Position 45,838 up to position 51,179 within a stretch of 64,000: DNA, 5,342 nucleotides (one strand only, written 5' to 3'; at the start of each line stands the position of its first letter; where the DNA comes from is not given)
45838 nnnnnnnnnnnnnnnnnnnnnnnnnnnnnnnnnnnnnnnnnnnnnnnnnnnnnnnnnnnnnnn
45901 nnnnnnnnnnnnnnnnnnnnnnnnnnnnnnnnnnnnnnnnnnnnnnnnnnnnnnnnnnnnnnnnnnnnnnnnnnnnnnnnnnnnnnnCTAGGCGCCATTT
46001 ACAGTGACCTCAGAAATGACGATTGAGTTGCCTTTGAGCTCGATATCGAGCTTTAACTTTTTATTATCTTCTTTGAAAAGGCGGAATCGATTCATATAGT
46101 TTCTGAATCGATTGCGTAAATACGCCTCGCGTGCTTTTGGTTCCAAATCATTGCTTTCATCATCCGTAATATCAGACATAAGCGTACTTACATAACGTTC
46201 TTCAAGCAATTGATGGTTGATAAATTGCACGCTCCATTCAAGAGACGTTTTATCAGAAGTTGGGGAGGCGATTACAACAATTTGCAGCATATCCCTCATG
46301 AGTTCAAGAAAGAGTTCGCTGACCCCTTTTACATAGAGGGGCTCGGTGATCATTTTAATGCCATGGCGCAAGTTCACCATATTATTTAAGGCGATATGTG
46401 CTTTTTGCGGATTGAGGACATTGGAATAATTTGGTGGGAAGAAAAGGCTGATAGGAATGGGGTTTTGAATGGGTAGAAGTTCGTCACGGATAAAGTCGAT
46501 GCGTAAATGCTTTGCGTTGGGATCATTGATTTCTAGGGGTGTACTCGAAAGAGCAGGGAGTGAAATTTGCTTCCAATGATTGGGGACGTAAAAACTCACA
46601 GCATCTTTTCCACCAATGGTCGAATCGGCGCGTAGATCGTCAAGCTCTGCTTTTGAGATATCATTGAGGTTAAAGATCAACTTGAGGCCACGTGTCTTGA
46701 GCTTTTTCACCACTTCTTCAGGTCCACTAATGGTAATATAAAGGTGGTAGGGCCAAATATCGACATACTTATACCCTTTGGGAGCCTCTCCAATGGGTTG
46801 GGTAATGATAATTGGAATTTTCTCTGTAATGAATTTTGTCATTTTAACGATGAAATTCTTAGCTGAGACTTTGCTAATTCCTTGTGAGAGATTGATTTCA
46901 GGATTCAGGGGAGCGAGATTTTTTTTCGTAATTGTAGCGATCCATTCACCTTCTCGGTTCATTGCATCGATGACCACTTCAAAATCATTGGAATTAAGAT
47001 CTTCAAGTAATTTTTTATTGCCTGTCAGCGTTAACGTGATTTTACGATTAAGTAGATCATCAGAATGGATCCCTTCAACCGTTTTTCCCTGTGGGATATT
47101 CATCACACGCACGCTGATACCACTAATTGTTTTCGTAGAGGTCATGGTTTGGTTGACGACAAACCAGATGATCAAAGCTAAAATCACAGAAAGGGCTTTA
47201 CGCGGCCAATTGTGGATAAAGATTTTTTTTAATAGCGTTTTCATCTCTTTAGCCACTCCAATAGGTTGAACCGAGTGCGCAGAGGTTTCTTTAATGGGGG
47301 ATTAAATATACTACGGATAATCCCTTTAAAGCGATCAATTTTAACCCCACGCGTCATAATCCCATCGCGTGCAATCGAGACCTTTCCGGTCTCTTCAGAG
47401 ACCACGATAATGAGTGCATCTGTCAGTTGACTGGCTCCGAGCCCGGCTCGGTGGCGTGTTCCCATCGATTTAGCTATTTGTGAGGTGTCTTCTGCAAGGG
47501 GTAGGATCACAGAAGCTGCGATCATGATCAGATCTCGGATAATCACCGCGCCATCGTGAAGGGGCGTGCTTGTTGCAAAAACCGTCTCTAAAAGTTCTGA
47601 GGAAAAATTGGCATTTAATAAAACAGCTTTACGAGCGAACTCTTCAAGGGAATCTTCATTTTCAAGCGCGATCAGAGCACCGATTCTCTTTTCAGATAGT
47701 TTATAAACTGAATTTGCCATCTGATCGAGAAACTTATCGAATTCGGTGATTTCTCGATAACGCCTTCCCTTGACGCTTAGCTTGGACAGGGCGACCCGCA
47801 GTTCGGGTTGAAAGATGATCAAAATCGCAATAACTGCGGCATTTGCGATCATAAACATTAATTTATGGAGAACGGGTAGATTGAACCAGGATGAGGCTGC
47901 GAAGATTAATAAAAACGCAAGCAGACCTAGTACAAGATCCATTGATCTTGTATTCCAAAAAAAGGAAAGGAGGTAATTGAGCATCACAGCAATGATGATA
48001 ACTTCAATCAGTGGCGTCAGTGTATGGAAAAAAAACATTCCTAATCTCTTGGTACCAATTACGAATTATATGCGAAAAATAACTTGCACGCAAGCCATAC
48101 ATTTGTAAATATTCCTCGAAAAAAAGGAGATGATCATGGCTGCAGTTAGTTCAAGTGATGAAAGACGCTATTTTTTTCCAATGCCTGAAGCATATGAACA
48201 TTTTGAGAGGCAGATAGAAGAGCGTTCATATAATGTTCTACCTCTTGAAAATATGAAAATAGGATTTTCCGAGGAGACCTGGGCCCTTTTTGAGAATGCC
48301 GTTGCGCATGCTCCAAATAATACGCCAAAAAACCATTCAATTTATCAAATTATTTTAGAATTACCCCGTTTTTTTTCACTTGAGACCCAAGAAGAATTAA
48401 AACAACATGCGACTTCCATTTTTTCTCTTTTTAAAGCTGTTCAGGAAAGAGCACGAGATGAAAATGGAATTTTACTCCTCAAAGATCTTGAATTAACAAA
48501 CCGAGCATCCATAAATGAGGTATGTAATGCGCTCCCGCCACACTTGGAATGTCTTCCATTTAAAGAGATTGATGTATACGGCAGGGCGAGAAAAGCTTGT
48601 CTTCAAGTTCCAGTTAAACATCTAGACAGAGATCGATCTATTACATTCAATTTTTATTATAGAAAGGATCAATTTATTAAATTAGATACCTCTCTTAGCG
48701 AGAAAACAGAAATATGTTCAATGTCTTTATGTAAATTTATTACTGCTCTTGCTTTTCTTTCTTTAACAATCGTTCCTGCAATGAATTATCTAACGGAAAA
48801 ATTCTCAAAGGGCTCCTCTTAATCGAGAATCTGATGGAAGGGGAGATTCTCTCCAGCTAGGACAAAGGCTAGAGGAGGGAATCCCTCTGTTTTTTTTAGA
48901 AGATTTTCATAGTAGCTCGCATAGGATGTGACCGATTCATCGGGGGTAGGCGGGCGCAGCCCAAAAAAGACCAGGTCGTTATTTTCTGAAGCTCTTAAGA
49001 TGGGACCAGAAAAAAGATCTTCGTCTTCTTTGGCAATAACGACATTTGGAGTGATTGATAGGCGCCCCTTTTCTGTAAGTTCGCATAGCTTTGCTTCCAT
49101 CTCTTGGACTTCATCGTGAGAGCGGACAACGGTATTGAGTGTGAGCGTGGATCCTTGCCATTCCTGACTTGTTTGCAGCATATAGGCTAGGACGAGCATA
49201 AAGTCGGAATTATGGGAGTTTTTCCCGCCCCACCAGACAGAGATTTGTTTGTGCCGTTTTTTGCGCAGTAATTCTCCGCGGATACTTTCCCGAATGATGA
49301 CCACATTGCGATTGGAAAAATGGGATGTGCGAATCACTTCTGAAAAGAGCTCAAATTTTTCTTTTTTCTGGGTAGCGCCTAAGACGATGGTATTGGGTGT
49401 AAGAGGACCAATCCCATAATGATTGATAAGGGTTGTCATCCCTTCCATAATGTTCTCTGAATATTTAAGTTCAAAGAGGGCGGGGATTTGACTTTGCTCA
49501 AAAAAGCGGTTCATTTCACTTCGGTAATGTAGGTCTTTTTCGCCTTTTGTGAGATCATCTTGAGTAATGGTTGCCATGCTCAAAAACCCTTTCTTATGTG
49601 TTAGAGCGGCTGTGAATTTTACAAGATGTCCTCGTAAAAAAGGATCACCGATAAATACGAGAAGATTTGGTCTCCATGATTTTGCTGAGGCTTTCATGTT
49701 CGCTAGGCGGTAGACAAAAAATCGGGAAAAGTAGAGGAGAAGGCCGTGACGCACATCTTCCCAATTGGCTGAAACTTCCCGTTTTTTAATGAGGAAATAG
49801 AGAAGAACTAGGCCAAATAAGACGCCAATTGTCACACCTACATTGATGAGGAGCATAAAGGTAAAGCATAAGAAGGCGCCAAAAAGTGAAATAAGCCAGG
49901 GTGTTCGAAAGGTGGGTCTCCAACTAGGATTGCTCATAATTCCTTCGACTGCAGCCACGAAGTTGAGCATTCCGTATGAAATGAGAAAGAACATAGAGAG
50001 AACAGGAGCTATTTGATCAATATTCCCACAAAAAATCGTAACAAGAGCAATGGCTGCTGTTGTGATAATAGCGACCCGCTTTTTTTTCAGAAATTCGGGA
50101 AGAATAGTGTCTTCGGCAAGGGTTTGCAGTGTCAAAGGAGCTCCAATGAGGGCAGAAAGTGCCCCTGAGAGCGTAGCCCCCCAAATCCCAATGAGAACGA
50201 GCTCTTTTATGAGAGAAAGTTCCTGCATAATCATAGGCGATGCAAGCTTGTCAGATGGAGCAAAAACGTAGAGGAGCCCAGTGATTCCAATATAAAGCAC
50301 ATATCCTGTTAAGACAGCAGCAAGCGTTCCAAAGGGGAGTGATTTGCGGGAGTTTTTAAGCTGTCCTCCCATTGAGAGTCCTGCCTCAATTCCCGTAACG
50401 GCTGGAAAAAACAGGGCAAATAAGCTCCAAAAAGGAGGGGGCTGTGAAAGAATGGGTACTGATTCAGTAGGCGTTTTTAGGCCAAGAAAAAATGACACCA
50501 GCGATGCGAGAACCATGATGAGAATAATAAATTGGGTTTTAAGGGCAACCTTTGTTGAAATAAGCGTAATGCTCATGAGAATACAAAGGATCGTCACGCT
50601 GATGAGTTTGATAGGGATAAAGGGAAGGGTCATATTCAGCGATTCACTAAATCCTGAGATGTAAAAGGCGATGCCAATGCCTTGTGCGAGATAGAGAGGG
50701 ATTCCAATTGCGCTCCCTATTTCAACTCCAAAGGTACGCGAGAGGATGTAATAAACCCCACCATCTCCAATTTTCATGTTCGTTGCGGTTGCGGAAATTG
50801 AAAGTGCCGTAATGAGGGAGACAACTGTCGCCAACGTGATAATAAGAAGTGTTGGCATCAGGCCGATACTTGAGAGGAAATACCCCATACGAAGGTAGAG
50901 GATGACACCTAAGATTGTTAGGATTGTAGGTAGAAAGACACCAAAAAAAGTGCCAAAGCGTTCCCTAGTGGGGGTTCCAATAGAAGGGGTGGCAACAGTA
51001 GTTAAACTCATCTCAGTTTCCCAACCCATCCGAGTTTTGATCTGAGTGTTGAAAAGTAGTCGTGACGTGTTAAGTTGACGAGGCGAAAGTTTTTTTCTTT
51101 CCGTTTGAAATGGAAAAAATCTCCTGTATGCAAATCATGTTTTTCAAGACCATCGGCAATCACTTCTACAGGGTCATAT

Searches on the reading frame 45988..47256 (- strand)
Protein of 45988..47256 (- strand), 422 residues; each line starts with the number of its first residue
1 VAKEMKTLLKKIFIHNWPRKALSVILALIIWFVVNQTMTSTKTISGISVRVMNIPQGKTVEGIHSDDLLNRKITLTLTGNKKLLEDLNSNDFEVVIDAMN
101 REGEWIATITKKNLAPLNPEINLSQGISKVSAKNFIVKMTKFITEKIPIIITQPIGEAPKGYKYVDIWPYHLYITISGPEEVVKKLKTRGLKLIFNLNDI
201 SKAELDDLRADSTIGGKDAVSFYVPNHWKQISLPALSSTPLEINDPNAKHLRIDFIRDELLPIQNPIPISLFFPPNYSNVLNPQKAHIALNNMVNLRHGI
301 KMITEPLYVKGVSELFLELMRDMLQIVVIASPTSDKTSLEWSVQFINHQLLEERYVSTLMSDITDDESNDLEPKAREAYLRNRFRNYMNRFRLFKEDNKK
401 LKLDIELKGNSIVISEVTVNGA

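Call 34: search_protein_families(library=pfam, proteins=[window:45988-47256:-], max_evalue=0.001)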
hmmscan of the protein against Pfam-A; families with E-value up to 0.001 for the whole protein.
window:45988-47256:- (422 aa): 1 family
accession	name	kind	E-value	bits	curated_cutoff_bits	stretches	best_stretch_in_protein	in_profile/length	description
PF07949.17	YbbR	-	2.6e-07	31.3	22.3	0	153-202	7-55/81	YbbR-like protein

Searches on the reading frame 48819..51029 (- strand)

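Call 34: search_protein_families(library=pfam, proteins=[window:48819-51029:-], max_evalue=0.001)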
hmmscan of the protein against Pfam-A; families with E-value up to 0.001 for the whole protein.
window:48819-51029:- (736 aa): 3 families
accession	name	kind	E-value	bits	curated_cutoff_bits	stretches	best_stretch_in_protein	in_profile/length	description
PF00324.27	AA_permease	-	3.5e-33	115.4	24.6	1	30-456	1-468/470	Amino acid permease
PF03522.20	SLC12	-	9.1e-15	55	27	1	466-580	1-119/418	Solute carrier family 12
PF13520.12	AA_permease_2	-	3.8e-11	43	27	1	39-395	10-403/427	Amino acid permease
